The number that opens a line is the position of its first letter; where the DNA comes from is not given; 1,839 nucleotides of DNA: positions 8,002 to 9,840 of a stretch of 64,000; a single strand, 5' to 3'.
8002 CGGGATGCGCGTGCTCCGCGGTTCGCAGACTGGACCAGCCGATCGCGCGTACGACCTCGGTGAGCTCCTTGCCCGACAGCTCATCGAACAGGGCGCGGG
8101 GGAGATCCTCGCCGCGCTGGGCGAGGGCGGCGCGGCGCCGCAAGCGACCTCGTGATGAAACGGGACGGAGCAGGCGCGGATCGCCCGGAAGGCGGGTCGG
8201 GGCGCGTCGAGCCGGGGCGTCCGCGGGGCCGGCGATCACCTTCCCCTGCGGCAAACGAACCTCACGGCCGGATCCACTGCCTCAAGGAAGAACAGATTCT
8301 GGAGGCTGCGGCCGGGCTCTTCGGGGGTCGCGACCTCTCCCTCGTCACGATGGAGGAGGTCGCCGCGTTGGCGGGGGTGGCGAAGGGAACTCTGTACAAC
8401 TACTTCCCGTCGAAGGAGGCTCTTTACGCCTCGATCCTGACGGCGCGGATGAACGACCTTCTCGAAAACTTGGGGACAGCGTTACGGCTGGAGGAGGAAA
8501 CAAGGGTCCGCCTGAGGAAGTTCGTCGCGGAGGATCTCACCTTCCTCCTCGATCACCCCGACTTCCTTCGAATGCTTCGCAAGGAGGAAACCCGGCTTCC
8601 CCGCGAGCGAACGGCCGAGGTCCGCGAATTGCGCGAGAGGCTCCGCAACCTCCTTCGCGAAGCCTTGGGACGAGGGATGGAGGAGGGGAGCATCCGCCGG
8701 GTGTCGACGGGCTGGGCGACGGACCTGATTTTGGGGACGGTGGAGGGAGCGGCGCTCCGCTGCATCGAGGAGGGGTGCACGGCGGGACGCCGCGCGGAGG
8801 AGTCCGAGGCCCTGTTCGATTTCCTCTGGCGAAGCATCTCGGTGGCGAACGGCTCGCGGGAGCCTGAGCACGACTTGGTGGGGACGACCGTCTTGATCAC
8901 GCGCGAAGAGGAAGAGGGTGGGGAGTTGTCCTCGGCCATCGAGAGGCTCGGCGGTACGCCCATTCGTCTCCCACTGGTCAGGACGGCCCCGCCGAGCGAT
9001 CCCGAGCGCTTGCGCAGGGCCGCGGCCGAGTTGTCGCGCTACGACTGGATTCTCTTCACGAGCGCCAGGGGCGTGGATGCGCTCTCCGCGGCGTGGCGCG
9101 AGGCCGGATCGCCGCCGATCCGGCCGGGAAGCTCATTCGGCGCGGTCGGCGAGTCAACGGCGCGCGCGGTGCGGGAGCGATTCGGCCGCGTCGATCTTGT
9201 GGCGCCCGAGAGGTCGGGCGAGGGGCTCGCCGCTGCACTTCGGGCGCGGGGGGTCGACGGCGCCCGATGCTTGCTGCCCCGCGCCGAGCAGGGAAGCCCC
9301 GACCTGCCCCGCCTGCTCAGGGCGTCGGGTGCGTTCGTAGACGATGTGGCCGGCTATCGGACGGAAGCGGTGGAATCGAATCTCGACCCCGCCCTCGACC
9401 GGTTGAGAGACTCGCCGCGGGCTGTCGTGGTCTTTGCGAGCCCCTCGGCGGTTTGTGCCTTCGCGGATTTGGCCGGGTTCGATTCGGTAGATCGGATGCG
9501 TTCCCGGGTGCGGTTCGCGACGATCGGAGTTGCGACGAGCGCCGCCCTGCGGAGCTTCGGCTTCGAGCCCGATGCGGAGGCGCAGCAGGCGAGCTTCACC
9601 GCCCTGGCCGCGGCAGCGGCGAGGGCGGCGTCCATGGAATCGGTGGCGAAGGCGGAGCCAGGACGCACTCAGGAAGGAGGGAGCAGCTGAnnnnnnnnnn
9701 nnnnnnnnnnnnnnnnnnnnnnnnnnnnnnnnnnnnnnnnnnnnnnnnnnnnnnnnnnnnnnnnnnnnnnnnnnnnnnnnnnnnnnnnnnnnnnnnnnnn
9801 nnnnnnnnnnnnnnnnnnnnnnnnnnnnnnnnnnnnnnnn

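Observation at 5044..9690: TetR-family regulator fused in-frame to HemD inside the heme operon, with a perfect 16-bp palindrome at the operon's 5' end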

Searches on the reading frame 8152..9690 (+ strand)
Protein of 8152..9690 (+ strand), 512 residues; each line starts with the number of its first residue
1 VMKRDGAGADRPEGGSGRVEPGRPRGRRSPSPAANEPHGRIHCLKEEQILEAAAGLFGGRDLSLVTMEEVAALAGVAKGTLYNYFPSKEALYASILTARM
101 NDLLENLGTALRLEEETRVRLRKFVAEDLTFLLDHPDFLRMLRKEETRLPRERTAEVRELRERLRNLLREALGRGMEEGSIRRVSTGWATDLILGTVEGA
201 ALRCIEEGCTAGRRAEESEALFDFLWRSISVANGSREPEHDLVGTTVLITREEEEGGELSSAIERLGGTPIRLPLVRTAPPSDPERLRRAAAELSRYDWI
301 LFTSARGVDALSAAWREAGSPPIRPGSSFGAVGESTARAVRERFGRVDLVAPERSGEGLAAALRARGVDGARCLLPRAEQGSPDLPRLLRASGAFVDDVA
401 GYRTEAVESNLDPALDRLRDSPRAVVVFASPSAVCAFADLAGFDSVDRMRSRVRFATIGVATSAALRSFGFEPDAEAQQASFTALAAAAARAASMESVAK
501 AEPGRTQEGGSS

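Call 4: search_protein_families(library=ncbifam, proteins=[window:8152-9690:+], max_evalue=0.01)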
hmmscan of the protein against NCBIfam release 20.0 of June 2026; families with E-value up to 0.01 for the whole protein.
window:8152-9690:+ (512 aa): 30 families (the best 25 are shown)
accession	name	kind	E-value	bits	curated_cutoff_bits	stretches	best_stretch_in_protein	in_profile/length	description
NF004593.0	PRK05928.4-2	equivalog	1.2e-27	97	275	1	246-484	4-234/247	uroporphyrinogen-III synthase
NF004594.0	PRK05928.4-3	equivalog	4.4e-17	62.3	365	1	246-477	3-217/237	uroporphyrinogen-III synthase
NF004583.0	PRK05928.1-5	equivalog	1.3e-16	60.8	432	1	242-461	4-218/250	uroporphyrinogen-III synthase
NF004587.0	PRK05928.2-5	equivalog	2.1e-16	60.2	246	1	246-493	7-241/245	uroporphyrinogen-III synthase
NF050111.1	TransRegSACE7040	equivalog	2.7e-14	53.5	250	1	46-163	3-120/186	SACE_7040 family transcriptional regulator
NF005411.0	PRK06975.1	equivalog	3.4e-14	52.1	414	1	245-404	7-176/660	fused uroporphyrinogen-III synthase HemD/membrane protein HemX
NF004592.0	PRK05928.4-1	equivalog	2.6e-13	50.1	332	1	246-483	3-226/237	uroporphyrinogen-III synthase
NF053878.1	FATransRegFadRBac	equivalog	3.1e-12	46.7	200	1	45-199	4-159/190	fatty acid metabolism transcriptional regulator FadR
NF053731.1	TransRegFasRMycb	equivalog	6.7e-12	45.6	330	1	46-132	13-99/199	HTH-type transcriptional activator FasR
NF041196.1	ScbR_bind_reg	equivalog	1.1e-09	38.8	150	1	47-228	9-188/191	ScbR family autoregulator-binding transcription factor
NF004585.0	PRK05928.2-2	equivalog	3.4e-09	36.5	241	1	246-441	4-195/255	uroporphyrinogen-III synthase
TIGR03613.1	RutR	equivalog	3.7e-09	36.7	368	1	41-143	5-106/202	pyrimidine utilization regulatory protein R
NF011584.0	PRK15008.1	equivalog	4.4e-09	36.5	230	1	42-142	16-115/212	HTH-type transcriptional regulator RutR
NF007015.0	PRK09480.1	equivalog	1.1e-08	34.9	120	1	46-208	12-176/197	nucleoid occlusion factor SlmA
NF006621.0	PRK09189.1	equivalog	4e-08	33.1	223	1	247-466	3-214/240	uroporphyrinogen-III synthase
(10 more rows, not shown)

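Call 5: search_protein_families(library=pfam, proteins=[window:8152-9690:+], max_evalue=0.01)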
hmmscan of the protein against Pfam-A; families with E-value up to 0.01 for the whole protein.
window:8152-9690:+ (512 aa): 4 families
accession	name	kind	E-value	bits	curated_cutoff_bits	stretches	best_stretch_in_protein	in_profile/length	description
PF02602.20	HEM4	-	2.2e-50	171.4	27.5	1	258-486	2-230/231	Uroporphyrinogen-III synthase HemD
PF00440.29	TetR_N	-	9.5e-15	54.6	24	1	49-94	1-46/47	Bacterial regulatory proteins, tetR family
PF17932.6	TetR_C_24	-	3.3e-11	43.9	26.4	1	119-199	6-86/114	Tetracyclin repressor-like, C-terminal domain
PF17938.6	TetR_C_29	-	0.00022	21.8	26.2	1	120-183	4-69/119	Tetracyclin repressor-like, C-terminal domain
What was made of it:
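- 8260..8838 (+): TetR module (residues 36-228): nine helices. The HTH is at residues 48-93 (nt 8296-8433), with recognition helix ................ Pfam TetR_N and TetR_C_24 (call 5).
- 8884..9648 (+): HemD (uroporphyrinogen-III synthase) module, residues 244-498. Pfam HEM4 E 2e-50 (call 5).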

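Call 7: find_homologous_proteins(query=window:8152-9690:+, max_evalue=0.00001)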
Query window:8152-9690:+ (512 aa): 32 proteins with E <= 0.00001 among 8000 candidates.
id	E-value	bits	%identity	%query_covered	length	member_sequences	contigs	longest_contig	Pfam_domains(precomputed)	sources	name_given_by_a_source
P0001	0.0e+0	1092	100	100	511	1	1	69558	PF00440.30,PF17932.7,PF02602.21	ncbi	-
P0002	1.0e-165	571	61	90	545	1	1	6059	PF00440.30,PF17932.7,PF02602.21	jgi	jgi:uroporphyrinogen-III synthase/AcrR family transcriptional regulator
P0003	2.7e-122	427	53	87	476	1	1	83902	PF00440.30,PF17932.7,PF17938.7,PF21351.3,PF02602.21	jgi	jgi:uroporphyrinogen-III synthase/AcrR family transcriptional regulator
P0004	9.7e-110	386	48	92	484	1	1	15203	PF00440.30,PF17932.7,PF02602.21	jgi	jgi:uroporphyrinogen III methyltransferase/synthase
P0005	2.0e-108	382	49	91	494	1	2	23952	PF00440.30,PF17932.7,PF02602.21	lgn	-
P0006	4.5e-105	371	45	92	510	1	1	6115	PF00440.30,PF02602.21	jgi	jgi:uroporphyrinogen-III synthase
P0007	1.9e-99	352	46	90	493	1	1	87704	PF00440.30,PF02602.21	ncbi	-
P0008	5.6e-99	350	49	87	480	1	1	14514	PF00440.30,PF17932.7,PF02602.21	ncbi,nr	ncbi:MAG: TetR family transcriptional regulator [Candidatus Eisenbacteria bacterium]|nr:TetR family 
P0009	1.5e-98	349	49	87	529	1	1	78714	PF00440.30,PF02602.21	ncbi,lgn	ncbi:MAG: uroporphyrinogen-III synthase [Candidatus Eisenbacteria bacterium]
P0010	2.9e-89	318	43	88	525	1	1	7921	PF00440.30,PF02602.21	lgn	-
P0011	3.2e-70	256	58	38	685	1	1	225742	PF17932.7,PF02602.21,PF03900.21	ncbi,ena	-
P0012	6.0e-49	186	37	87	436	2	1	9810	PF00440.30,PF02602.21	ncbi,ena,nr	ncbi:MAG TPA: uroporphyrinogen-III synthase [bacterium]|nr:uroporphyrinogen-III synthase [bacterium]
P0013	5.4e-48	182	40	77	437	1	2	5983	PF00440.30,PF02602.21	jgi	jgi:uroporphyrinogen-III synthase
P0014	7.9e-22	96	37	50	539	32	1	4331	PF00590.26,PF02602.21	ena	-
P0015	8.4e-22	96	40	48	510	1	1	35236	PF00590.26,PF02602.21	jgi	-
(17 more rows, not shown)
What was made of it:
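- Checked: The database copy starts at ATG 8155 and is 511 aa (P0001, 100% identical, call 7).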

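Call 14: find_related_loci(query=A2, collection=genome_contigs, flank=10000)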
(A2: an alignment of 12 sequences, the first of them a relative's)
Query A2 (511 aa) in genome_contigs; peptide patterns used: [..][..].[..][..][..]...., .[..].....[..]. (x = any residue, [..] = any of these).
599 stretches matched a pattern (row limit reached: there are more); 541 encode a relative of the query (tblastn E <= 1e-3); the best 80 are kept; 80 distinct loci.
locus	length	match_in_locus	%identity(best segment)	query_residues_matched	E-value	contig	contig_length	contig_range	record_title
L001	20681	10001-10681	35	246-495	1e-20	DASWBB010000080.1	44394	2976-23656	MAG TPA_asm: Candidatus Dormiibacterota bacterium isolate SMAG_U2671 k141_44908, whole genome shotgun sequence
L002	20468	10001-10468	38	44-201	5e-20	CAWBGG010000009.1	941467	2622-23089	MAG: uncultured delta proteobacterium isolate MFD09222.bin.1.50 genome assembly, contig: contig_93723, whole genome shot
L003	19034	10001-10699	34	236-470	5e-19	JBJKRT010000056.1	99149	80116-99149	MAG: Longimicrobiales bacterium isolate Bin_65 S1Ck127_1413723_flag_0_multi_13.0000_len_99149, whole genome shotgun sequ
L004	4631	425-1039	33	32-239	3e-18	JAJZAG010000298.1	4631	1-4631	MAG: Deltaproteobacteria bacterium isolate FK5.bin86 NODE_33344_length_4631_cov_1.589698, whole genome shotgun sequence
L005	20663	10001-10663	32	5-239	3e-18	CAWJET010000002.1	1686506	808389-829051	MAG: uncultured delta proteobacterium isolate MFD09222.bin.1.22 genome assembly, contig: contig_45910, whole genome shot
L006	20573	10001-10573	32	30-222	3e-18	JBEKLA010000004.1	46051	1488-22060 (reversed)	MAG: Candidatus Binataceae bacterium isolate SPRUCE 35 SPRUCE_35_4, whole genome shotgun sequence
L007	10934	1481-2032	32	44-232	4e-18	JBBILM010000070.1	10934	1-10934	MAG: Nitrospirota bacterium isolate EPF170215_bin_209 NODE_4972_length_10934_cov_11.325949, whole genome shotgun sequenc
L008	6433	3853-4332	34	43-202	1e-17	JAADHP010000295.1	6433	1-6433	MAG: Nitrospirota bacterium isolate M_MetaBat.199 contig-127_21421, whole genome shotgun sequence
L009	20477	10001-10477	32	40-199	2e-17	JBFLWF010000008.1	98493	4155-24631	MAG: Nitrospirota bacterium isolate MAG025 MAG025_8, whole genome shotgun sequence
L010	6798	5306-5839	34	11-201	2e-17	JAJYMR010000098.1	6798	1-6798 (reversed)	MAG: Deltaproteobacteria bacterium isolate DBS2-4.bin15 NODE_20350_length_6798_cov_1.84725, whole genome shotgun sequenc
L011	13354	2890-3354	33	44-199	4e-17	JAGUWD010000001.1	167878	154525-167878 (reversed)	MAG: Thermodesulfovibrionales bacterium isolate DeMMO5_1 c_000000006855, whole genome shotgun sequence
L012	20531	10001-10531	35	18-201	6e-17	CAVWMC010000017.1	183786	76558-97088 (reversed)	MAG: uncultured delta proteobacterium isolate MFD04463.bin.1.288 genome assembly, contig: contig_90303, whole genome sho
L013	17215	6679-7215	29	44-229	1e-16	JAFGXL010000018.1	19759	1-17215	MAG: Nitrospirae bacterium isolate ZodW_Metabat.371 k87_11039416, whole genome shotgun sequence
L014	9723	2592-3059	35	46-201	2e-16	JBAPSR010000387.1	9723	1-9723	MAG: Candidatus Binataceae bacterium isolate MFD01145_ilm_asm_bin37 k127_75789, whole genome shotgun sequence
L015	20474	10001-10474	36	44-201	4e-16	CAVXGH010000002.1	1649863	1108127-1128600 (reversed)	MAG: uncultured delta proteobacterium isolate MFD05512.bin.1.184 genome assembly, contig: contig_15614, whole genome sho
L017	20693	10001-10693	28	43-279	2e-15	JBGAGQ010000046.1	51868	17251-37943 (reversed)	MAG: Thermoanaerobaculia bacterium isolate MAG_MBR_H125.76 MBRH125-76_opera_contig_1984, whole genome shotgun sequence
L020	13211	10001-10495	27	44-208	6e-15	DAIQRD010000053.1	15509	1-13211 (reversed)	MAG TPA_asm: Bacillota bacterium isolate CTOTU40582 NODE_2370_length_15509_cov_3.870843, whole genome shotgun sequence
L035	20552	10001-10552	28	43-226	1e-13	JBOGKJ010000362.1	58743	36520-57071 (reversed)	MAG: Terriglobales bacterium isolate TC-S_metawrap_bin.221 k127_3009013, whole genome shotgun sequence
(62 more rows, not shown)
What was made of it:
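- Tried and rejected: genome_contigs scan with the family alignment (call 14).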

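Call 15: find_encoding_contigs(protein=P0001, flank=10000, max_places=3)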
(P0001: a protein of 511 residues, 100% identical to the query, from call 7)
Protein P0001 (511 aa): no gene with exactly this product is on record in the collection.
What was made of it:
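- Tried and rejected: Look-up of the window's own protein (call 15): not on record.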

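Call 16: find_encoding_contigs(protein=P0003, flank=10000, max_places=3)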
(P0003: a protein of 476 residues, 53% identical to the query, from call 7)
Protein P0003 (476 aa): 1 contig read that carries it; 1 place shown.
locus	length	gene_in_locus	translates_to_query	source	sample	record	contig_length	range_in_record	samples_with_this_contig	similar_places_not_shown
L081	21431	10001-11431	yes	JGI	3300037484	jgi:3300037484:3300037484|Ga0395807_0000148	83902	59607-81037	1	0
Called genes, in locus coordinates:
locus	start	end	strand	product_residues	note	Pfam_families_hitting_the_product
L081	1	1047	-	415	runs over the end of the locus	PF00266:Aminotran_5, PF22580:KYNU_C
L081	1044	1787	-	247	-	PF04199:Cyclase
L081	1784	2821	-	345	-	PF06267:DUF1028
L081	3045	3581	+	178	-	PF00132:Hexapep (weak), PF25087:GMPPB_C (faint), PF25084:LbH_EIF2B (weak)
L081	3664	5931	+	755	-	PF00330:Aconitase, PF00694:Aconitase_C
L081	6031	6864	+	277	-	PF00142:Fer4_NifH (weak), PF01656:CbiA, PF09140:MipZ, PF10609:ParA, PF13614:AAA_31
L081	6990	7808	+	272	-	PF01578:Cytochrom_C_asm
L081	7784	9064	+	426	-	PF05201:GlutR_N, PF16912:Glu_dehyd_C (weak), PF01488:Shikimate_DH, PF00745:GlutR_dimer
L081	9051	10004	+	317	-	PF01379:Porphobil_deam, PF03900:Porphobil_deamC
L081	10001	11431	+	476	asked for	PF00440:TetR_N, PF17932:TetR_C_24, PF17938:TetR_C_29 (weak), PF21351:TetR_C_41 (faint), PF02602:HEM4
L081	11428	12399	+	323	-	PF00490:ALAD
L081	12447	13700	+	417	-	PF00202:Aminotran_3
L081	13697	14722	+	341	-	PF01208:URO-D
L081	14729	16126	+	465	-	PF04055:Radical_SAM, PF06969:HemN_C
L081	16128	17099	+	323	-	PF00762:Ferrochelatase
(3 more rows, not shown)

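Call 17: find_encoding_contigs(protein=P0007, flank=10000, max_places=3)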
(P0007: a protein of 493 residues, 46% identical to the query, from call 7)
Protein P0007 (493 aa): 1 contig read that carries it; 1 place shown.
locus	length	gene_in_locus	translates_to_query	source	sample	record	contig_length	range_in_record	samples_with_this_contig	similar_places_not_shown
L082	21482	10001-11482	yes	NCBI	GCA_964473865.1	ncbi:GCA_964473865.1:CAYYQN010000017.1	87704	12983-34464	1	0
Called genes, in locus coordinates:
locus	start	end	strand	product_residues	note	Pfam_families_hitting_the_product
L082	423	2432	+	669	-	-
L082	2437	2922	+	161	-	PF05163:DinB, PF12867:DinB_2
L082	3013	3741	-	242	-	-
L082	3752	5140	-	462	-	-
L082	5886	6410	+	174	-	PF05163:DinB, PF12867:DinB_2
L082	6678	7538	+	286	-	PF01578:Cytochrom_C_asm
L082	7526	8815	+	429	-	PF05201:GlutR_N, PF16912:Glu_dehyd_C (faint), PF01488:Shikimate_DH, PF00745:GlutR_dimer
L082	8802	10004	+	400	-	PF01379:Porphobil_deam, PF03900:Porphobil_deamC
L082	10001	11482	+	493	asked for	PF00440:TetR_N, PF02602:HEM4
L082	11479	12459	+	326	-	PF00490:ALAD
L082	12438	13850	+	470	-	PF00202:Aminotran_3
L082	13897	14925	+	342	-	PF01208:URO-D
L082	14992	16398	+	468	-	PF04055:Radical_SAM, PF06969:HemN_C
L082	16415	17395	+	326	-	PF00762:Ferrochelatase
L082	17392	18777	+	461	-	PF00890:FAD_binding_2 (weak), PF01266:DAO (weak), PF01593:Amino_oxidase, PF13450:NAD_binding_8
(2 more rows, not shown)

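Call 20: find_encoding_contigs(protein=P0009, flank=10000, max_places=3)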
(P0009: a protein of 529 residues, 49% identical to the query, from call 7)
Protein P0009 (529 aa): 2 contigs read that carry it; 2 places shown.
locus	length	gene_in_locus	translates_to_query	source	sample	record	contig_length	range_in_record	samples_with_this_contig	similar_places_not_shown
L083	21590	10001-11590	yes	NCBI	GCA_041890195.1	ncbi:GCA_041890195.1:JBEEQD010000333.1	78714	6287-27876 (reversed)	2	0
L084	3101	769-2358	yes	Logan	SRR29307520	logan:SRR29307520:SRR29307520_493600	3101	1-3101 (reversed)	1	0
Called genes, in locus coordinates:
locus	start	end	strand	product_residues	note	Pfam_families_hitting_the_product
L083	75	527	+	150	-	PF00578:AhpC-TSA, PF08534:Redoxin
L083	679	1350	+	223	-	PF00857:Isochorismatase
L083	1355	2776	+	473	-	PF02749:QRPTase_N (faint), PF17767:NAPRTase_N, PF17956:NAPRTase_C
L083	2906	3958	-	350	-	PF06267:DUF1028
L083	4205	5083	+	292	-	PF04055:Radical_SAM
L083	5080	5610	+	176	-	PF00132:Hexapep (weak), PF25087:GMPPB_C (faint), PF25084:LbH_EIF2B (weak)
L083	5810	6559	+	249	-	PF00142:Fer4_NifH (faint), PF01656:CbiA, PF06564:CBP_BcsQ (faint), PF09140:MipZ, PF10609:ParA, PF13614:AAA_31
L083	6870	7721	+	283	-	PF01578:Cytochrom_C_asm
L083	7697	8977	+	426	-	PF05201:GlutR_N, PF01488:Shikimate_DH, PF00745:GlutR_dimer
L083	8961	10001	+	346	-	PF01379:Porphobil_deam, PF03900:Porphobil_deamC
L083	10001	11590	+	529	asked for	PF00440:TetR_N, PF02602:HEM4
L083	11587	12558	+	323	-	PF00490:ALAD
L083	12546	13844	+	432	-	PF00202:Aminotran_3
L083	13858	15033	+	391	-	PF01208:URO-D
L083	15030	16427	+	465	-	PF04055:Radical_SAM, PF06969:HemN_C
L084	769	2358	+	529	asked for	PF00440:TetR_N, PF02602:HEM4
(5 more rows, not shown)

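Call 21: find_encoding_contigs(protein=P0005, flank=10000, max_places=3)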
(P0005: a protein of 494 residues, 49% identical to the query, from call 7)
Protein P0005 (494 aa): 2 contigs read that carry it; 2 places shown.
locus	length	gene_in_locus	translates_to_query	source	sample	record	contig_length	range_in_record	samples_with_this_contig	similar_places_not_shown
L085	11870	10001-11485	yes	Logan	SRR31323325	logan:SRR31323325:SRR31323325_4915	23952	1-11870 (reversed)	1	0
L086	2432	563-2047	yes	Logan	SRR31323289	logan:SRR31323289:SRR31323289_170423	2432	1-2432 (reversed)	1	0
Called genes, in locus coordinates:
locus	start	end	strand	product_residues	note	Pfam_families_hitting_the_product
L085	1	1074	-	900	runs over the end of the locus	PF17900:Peptidase_M1_N, PF01433:Peptidase_M1, PF13646:HEAT_2 (weak), PF03130:HEAT_PBS (faint), PF13646:HEAT_2 (weak)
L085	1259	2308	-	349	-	PF06267:DUF1028, PF07719:TPR_2 (faint)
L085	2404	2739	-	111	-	PF01035:DNA_binding_1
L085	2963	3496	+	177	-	PF00132:Hexapep (faint), PF25084:LbH_EIF2B (faint), PF25087:GMPPB_C (faint)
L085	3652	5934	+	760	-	PF00330:Aconitase, PF00694:Aconitase_C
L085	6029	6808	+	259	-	PF00142:Fer4_NifH, PF01656:CbiA, PF06564:CBP_BcsQ (faint), PF07015:VirC1 (faint), PF09140:MipZ, PF10609:ParA, PF13614:AAA_31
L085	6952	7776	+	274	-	PF01578:Cytochrom_C_asm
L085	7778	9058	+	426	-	PF05201:GlutR_N, PF01488:Shikimate_DH, PF00745:GlutR_dimer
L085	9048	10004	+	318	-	PF01379:Porphobil_deam, PF03900:Porphobil_deamC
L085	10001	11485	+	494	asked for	PF00440:TetR_N, PF17932:TetR_C_24 (weak), PF02602:HEM4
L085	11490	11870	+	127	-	?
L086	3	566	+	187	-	?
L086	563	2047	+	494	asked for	PF00440:TetR_N, PF17932:TetR_C_24 (weak), PF02602:HEM4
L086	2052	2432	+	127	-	?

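Call 24: find_encoding_contigs(protein=P0004, flank=10000, max_places=2)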
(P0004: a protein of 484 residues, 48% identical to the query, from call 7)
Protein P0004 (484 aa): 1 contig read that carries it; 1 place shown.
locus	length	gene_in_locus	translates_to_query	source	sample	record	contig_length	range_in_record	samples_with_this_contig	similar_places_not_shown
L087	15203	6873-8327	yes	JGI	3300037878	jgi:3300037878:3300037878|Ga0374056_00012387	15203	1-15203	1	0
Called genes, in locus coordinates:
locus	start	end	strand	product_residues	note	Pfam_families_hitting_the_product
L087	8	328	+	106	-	-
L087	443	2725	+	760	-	PF00330:Aconitase, PF00694:Aconitase_C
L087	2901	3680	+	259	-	PF00142:Fer4_NifH (weak), PF01656:CbiA, PF06564:CBP_BcsQ (faint), PF09140:MipZ, PF10609:ParA (weak), PF13614:AAA_31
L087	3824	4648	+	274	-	PF01578:Cytochrom_C_asm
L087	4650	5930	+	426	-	PF05201:GlutR_N, PF01488:Shikimate_DH, PF00745:GlutR_dimer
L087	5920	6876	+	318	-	PF01379:Porphobil_deam, PF03900:Porphobil_deamC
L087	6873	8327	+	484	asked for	PF00440:TetR_N, PF17932:TetR_C_24, PF02602:HEM4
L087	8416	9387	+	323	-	PF00490:ALAD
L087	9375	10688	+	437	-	PF00202:Aminotran_3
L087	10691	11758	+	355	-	PF01208:URO-D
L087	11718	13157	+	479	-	PF04055:Radical_SAM, PF06969:HemN_C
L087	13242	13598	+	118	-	PF00072:Response_reg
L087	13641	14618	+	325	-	PF00762:Ferrochelatase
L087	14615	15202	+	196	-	?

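Call 25: find_encoding_contigs(protein=P0008, flank=10000, max_places=2)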
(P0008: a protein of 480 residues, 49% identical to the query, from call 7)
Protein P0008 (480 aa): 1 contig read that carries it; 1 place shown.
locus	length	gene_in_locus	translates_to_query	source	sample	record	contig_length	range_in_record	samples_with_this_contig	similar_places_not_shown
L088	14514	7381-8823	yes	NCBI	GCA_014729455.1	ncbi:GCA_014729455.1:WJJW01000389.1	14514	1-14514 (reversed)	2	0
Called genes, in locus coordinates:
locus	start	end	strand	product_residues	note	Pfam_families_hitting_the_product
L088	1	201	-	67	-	PF01035:DNA_binding_1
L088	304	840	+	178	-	PF21711:DCTN5 (faint), PF25087:GMPPB_C (weak), PF25084:LbH_EIF2B (weak), PF00132:Hexapep (weak)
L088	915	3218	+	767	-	PF00330:Aconitase, PF00694:Aconitase_C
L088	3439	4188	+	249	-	PF00142:Fer4_NifH (weak), PF01656:CbiA, PF07015:VirC1 (faint), PF09140:MipZ, PF10609:ParA, PF13481:AAA_25 (faint), PF13614:AAA_31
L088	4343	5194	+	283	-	PF01578:Cytochrom_C_asm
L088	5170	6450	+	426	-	PF05201:GlutR_N, PF01488:Shikimate_DH, PF00745:GlutR_dimer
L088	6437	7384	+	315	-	PF01379:Porphobil_deam, PF03900:Porphobil_deamC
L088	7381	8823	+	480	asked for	PF00440:TetR_N, PF17932:TetR_C_24, PF02602:HEM4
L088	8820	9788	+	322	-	PF00490:ALAD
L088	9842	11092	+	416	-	PF00202:Aminotran_3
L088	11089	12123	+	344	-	PF01208:URO-D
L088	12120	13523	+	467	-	PF04055:Radical_SAM, PF06969:HemN_C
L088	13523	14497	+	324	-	PF00762:Ferrochelatase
